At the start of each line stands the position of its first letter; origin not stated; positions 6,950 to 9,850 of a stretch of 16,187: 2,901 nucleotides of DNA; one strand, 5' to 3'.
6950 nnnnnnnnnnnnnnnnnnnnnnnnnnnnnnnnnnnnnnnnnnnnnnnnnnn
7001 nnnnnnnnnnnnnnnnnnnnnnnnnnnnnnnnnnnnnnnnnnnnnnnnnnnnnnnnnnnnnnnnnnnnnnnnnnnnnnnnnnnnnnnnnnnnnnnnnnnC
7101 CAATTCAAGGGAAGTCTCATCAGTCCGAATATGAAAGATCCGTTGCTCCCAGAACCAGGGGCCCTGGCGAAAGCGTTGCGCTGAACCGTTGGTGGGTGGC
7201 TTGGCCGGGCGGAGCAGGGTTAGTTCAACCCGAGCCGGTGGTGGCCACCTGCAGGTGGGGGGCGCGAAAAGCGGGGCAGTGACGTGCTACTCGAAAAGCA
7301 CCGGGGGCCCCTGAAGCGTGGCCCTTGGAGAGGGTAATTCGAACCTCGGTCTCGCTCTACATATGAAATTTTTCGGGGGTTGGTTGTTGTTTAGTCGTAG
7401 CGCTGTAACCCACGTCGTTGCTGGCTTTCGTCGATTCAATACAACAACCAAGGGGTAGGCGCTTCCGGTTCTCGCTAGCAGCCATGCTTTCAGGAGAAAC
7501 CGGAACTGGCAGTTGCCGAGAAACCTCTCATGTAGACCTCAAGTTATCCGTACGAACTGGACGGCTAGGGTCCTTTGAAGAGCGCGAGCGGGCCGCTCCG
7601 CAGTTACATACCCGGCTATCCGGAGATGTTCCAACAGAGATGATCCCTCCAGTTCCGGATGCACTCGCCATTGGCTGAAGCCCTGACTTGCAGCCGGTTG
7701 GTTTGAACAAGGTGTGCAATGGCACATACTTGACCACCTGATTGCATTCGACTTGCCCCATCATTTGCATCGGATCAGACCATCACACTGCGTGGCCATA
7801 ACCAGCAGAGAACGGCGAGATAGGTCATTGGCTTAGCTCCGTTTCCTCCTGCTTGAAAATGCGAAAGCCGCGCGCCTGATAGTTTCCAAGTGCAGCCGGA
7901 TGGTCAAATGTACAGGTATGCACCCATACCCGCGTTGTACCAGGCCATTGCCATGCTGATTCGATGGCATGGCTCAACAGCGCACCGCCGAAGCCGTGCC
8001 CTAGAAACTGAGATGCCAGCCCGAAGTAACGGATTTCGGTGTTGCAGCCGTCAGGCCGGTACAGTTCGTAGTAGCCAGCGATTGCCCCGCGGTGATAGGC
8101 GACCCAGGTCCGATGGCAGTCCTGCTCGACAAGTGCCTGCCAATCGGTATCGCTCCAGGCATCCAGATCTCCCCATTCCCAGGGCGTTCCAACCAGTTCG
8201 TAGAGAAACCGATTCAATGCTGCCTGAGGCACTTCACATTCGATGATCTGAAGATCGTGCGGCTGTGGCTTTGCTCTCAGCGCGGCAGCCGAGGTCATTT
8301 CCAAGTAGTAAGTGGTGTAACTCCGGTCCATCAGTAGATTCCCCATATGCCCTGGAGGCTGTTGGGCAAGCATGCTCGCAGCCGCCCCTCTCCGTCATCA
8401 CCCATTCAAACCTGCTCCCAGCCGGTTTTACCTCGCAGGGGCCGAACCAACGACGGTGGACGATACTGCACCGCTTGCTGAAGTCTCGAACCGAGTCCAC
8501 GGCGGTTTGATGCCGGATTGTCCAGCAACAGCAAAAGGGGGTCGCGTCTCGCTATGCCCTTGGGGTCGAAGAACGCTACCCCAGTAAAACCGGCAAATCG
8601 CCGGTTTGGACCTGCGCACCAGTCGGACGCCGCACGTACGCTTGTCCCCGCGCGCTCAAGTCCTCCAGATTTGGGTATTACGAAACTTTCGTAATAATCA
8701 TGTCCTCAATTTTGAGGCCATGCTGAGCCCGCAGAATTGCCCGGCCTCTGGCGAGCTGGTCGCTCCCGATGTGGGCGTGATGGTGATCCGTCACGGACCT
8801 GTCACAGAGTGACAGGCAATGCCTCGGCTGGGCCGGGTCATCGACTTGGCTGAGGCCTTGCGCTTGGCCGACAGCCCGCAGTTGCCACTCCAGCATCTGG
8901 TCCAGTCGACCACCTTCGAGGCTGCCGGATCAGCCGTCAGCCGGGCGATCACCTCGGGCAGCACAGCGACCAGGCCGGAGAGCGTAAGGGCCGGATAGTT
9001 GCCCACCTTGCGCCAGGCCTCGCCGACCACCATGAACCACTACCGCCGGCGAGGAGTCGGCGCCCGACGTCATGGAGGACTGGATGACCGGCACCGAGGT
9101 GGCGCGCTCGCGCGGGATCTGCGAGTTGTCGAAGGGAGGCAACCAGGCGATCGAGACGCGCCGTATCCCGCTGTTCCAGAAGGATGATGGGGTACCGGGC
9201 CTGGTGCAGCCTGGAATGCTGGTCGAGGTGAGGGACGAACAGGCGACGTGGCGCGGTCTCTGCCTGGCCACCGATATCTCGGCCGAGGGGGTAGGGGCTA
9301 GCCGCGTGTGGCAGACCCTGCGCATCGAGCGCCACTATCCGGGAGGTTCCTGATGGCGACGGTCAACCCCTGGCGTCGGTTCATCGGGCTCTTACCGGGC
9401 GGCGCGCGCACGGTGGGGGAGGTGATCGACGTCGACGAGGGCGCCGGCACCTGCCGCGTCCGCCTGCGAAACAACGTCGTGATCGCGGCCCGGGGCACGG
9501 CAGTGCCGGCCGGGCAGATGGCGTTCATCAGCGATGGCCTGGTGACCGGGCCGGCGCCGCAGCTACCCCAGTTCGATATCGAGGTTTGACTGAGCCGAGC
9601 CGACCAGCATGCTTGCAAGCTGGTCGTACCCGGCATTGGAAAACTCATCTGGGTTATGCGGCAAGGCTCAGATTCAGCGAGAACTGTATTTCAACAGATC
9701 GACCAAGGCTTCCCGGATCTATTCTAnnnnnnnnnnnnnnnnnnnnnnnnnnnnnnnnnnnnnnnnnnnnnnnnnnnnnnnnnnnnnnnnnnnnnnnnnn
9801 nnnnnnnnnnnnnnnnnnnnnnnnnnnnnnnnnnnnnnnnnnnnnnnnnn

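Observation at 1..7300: Compact integrase-AlpA element with a lambda-O-type origin and no virion genes: candidate phage satellite or PICI-like island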

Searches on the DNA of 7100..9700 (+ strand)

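Call 21: search_dna_similar(query=window:8700-9700:+, collection=phages, mode=distant, max_rows=12)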
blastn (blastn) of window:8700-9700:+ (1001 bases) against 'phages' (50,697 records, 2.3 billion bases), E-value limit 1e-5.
Records with a match: 17; places in all: 18; records where one place covers at least 80% of the query: 1.
Best place of each record, by identity: >=99% 1; 95-99% 14; 60-80% 2.
By first word of the organism name: Pseudomonas 17.
By host as written in the record: Pseudomonas aeruginosa PA14 5; Pseudomonas aeruginosa 3; Pseudomonas aeruginosa ST773 (NDM-1-producing) 3; Pseudomonas aeruginosa 135 1; Pseudomonas aeruginosa F038 1; Pseudomonas aeruginosa PACL 1; Pseudomonas aeruginosa isolate 20 1; - 1; and 1 more.
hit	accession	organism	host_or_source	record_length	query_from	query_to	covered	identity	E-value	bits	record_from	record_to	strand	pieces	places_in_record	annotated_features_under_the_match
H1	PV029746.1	Pseudomonas phage Phipami28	Pseudomonas aeruginosa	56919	1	1001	100%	100.0%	0e+0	1806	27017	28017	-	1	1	hypothetical protein (x3)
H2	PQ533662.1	Pseudomonas phage Presto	Pseudomonas aeruginosa PA14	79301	342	913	57%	97.9%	0e+0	978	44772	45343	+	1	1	hypothetical protein (x2)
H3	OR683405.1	Pseudomonas phage Lodos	Pseudomonas aeruginosa 135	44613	342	913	57%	97.9%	0e+0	978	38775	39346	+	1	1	tail protein | hypothetical protein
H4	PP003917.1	Pseudomonas phage vB_Pae_U5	Pseudomonas aeruginosa ST773 ...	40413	342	913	57%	97.7%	0e+0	974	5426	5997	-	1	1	tail protein | hypothetical protein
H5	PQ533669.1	Pseudomonas phage Pacha_bin_1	Pseudomonas aeruginosa PA14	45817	342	905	56%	98.9%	0e+0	991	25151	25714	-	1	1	hypothetical protein (x3)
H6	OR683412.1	Pseudomonas phage Turba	Pseudomonas aeruginosa F038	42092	342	913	57%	97.4%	0e+0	965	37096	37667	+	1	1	hypothetical protein (x2)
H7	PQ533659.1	Pseudomonas phage Meadow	Pseudomonas aeruginosa PA14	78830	342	913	57%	97.2%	0e+0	960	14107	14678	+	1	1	hypothetical protein (x2)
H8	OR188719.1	Pseudomonas phage LPPA36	Pseudomonas aeruginosa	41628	342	913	57%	97.2%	0e+0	960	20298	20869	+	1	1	hypothetical protein (x2)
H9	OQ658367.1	Pseudomonas phage sp.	Pseudomonas aeruginosa PACL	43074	342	909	57%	97.9%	0e+0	971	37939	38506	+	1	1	none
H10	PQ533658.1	Pseudomonas phage Hali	Pseudomonas aeruginosa PA14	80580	342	913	57%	96.7%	0e+0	947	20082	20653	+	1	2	hypothetical protein (x2)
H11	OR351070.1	Pseudomonas phage Riah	Pseudomonas aeruginosa isolate 20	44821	342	913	57%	96.7%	0e+0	947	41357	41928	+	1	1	hypothetical protein (x2)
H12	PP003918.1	Pseudomonas phage vB_Pae_U6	Pseudomonas aeruginosa ST773 ...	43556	342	913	57%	96.7%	0e+0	947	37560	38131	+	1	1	hypothetical protein (x2)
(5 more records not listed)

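Call 32: get_annotated_region(hit=H3, flank=6000)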
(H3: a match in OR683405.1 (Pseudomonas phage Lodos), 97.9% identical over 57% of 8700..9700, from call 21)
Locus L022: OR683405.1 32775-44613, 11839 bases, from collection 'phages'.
description: Pseudomonas phage Lodos, complete genome.
organism: Pseudomonas phage Lodos (NCBI taxid 3097004)
taxonomy: Viruses; Duplodnaviria; Heunggongvirae; Uroviricota; Caudoviricetes
host: Pseudomonas aeruginosa 135; source: -; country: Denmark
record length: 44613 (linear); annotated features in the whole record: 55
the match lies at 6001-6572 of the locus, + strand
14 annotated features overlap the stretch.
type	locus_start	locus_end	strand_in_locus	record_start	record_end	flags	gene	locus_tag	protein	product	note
CDS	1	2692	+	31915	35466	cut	-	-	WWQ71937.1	hypothetical protein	label: hypothetical protein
CDS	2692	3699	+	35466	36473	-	-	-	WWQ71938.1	hypothetical protein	-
CDS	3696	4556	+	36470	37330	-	-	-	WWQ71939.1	hypothetical protein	-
CDS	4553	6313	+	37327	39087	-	-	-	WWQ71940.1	tail protein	-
CDS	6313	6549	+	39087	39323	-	-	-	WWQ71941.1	hypothetical protein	-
CDS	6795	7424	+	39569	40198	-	-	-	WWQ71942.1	lysozyme-like domain superfamily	label: lysozyme-like domain superfamily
CDS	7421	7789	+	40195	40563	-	-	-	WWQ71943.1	hypothetical protein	label: hypothetical protein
CDS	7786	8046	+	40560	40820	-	-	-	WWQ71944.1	hypothetical protein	label: hypothetical protein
CDS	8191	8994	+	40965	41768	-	-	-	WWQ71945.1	DNA adenine methylase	label: DNA adenine methylase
CDS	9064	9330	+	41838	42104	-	-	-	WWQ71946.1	hypothetical protein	label: hypothetical protein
CDS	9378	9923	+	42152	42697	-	-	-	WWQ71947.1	hypothetical protein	-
CDS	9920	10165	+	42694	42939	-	-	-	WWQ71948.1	hypothetical protein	-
CDS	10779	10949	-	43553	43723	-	-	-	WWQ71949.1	hypothetical protein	-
CDS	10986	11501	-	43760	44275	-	-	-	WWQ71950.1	hypothetical protein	label: hypothetical protein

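Call 46: search_dna_similar(query=window:7100-8800:+, collection=phages, mode=distant, max_rows=25)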
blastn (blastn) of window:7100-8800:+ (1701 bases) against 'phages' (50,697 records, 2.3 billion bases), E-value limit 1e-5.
Records with a match: 23; places in all: 26; records where one place covers at least 80% of the query: 1.
Best place of each record, by identity: >=99% 1; 95-99% 2; 90-95% 3; 80-90% 9; 60-80% 8.
By first word of the organism name: Pseudomonas 22; Bacteriophage 1.
By host as written in the record: Pseudomonas aeruginosa 8; Pseudomonas aeruginosa PA14 5; Pseudomonas aeruginosa ST773 (NDM-1-producing) 3; Pseudomonas aeruginosa PACL 1; Pseudomonas aeruginosa isolate 20 1; Pseudomonas aeruginosa F038 1; Pseudomonas aeruginosa 135 1; - 1; and 2 more.
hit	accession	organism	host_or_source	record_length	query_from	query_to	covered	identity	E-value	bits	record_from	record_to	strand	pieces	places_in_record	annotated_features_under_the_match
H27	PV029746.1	Pseudomonas phage Phipami28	Pseudomonas aeruginosa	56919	170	1701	90%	99.7%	0e+0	2746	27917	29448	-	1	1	hypothetical protein (x2)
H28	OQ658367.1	Pseudomonas phage sp.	Pseudomonas aeruginosa PACL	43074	60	291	14%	89.5%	2e-81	309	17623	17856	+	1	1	hypothetical protein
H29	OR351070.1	Pseudomonas phage Riah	Pseudomonas aeruginosa isolate 20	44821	60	291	14%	88.6%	3e-79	302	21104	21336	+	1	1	hypothetical protein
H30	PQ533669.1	Pseudomonas phage Pacha_bin_1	Pseudomonas aeruginosa PA14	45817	60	255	12%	95.9%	4e-84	318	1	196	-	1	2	hypothetical protein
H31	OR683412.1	Pseudomonas phage Turba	Pseudomonas aeruginosa F038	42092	60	260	12%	90.1%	6e-70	271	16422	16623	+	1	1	hypothetical protein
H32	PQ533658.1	Pseudomonas phage Hali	Pseudomonas aeruginosa PA14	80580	60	245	11%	95.7%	4e-78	298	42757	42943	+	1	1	hypothetical protein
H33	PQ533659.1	Pseudomonas phage Meadow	Pseudomonas aeruginosa PA14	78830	60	260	12%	88.1%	2e-64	253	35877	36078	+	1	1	hypothetical protein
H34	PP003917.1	Pseudomonas phage vB_Pae_U5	Pseudomonas aeruginosa ST773 ...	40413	60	260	12%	86.7%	1e-59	238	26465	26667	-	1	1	minor tail protein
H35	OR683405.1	Pseudomonas phage Lodos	Pseudomonas aeruginosa 135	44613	60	260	12%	85.1%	2e-56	226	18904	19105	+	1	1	hypothetical protein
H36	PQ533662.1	Pseudomonas phage Presto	Pseudomonas aeruginosa PA14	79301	60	246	11%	87.7%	5e-58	232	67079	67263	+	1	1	hypothetical protein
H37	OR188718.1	Pseudomonas phage LPPA56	Pseudomonas aeruginosa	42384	60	245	11%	87.8%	6e-57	229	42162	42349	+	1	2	hypothetical protein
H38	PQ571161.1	Pseudomonas phage Haddon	Pseudomonas aeruginosa PA14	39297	60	241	11%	86.9%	3e-54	219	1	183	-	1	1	hypothetical protein | minor tail protein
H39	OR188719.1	Pseudomonas phage LPPA36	Pseudomonas aeruginosa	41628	71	245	10%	87.5%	4e-53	215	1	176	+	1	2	none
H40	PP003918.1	Pseudomonas phage vB_Pae_U6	Pseudomonas aeruginosa ST773 ...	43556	175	297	7%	90.3%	2e-37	163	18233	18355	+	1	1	none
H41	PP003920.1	Pseudomonas phage vB_Pae_U8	Pseudomonas aeruginosa ST773 ...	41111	175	297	7%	90.3%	2e-37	163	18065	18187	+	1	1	none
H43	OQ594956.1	Pseudomonas phage vB_Pae_LESphi3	Pseudomonas aeruginosa LESB58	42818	230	297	4%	79.5%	5e-7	64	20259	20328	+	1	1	none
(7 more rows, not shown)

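Call 47: get_annotated_region(hit=H29, flank=1000)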
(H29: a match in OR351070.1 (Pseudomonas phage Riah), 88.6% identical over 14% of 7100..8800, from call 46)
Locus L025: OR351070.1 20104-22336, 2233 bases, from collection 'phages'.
description: Pseudomonas phage Riah, complete genome.
organism: Pseudomonas phage Riah (NCBI taxid 3075860)
taxonomy: Viruses; Duplodnaviria; Heunggongvirae; Uroviricota; Caudoviricetes
host: Pseudomonas aeruginosa isolate 20; source: -; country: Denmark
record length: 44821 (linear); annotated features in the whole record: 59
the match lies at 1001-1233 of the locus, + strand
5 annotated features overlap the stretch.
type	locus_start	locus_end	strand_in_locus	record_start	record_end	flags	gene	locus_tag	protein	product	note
CDS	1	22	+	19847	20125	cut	-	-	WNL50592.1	hypothetical protein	-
CDS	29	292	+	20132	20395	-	-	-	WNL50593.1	hypothetical protein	-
CDS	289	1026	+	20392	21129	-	-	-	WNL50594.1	hypothetical protein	-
CDS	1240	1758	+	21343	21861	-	-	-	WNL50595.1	terminase small subunit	label: terminase small subunit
CDS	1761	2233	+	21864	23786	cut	-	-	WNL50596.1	terminase large subunit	label: terminase large subunit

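Call 48: get_annotated_region(hit=H40, flank=1000)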
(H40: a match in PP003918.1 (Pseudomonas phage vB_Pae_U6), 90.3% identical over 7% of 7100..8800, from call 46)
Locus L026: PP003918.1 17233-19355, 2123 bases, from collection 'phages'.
description: Pseudomonas phage vB_Pae_U6, complete genome.
organism: Pseudomonas phage vB_Pae_U6 (NCBI taxid 3126750)
taxonomy: Viruses
host: Pseudomonas aeruginosa ST773 (NDM-1-producing); source: infection or colonization; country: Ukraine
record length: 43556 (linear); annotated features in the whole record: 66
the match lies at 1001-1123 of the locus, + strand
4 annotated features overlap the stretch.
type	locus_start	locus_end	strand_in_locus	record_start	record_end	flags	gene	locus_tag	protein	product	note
CDS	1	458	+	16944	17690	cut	-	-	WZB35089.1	hypothetical protein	-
CDS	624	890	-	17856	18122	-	-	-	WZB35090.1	hypothetical protein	-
CDS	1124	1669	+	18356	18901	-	-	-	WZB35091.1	DNA packaging protein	-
CDS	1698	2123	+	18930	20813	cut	-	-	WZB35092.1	head terminase DNA packaging protein A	-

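Call 49: get_annotated_region(hit=H43, flank=1000)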
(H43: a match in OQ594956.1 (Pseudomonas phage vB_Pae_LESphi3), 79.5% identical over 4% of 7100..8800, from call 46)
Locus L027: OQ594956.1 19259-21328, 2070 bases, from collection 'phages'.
description: Pseudomonas phage vB_Pae_LESphi3, complete genome.
organism: Pseudomonas phage vB_Pae_LESphi3 (NCBI taxid 3038226)
taxonomy: Viruses; Duplodnaviria; Heunggongvirae; Uroviricota; Caudoviricetes
host: Pseudomonas aeruginosa LESB58; source: CF lung; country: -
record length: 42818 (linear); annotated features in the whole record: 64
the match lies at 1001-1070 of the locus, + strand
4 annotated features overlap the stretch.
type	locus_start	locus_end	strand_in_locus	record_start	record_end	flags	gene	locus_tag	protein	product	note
CDS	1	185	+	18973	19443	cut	-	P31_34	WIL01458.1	Rz-like spanin, inner membrane subunit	-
CDS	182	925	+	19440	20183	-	-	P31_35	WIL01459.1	minor tail protein Z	-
CDS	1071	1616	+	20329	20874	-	-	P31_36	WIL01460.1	terminase small subunit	-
CDS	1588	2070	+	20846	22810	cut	-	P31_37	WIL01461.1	terminase large subunit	-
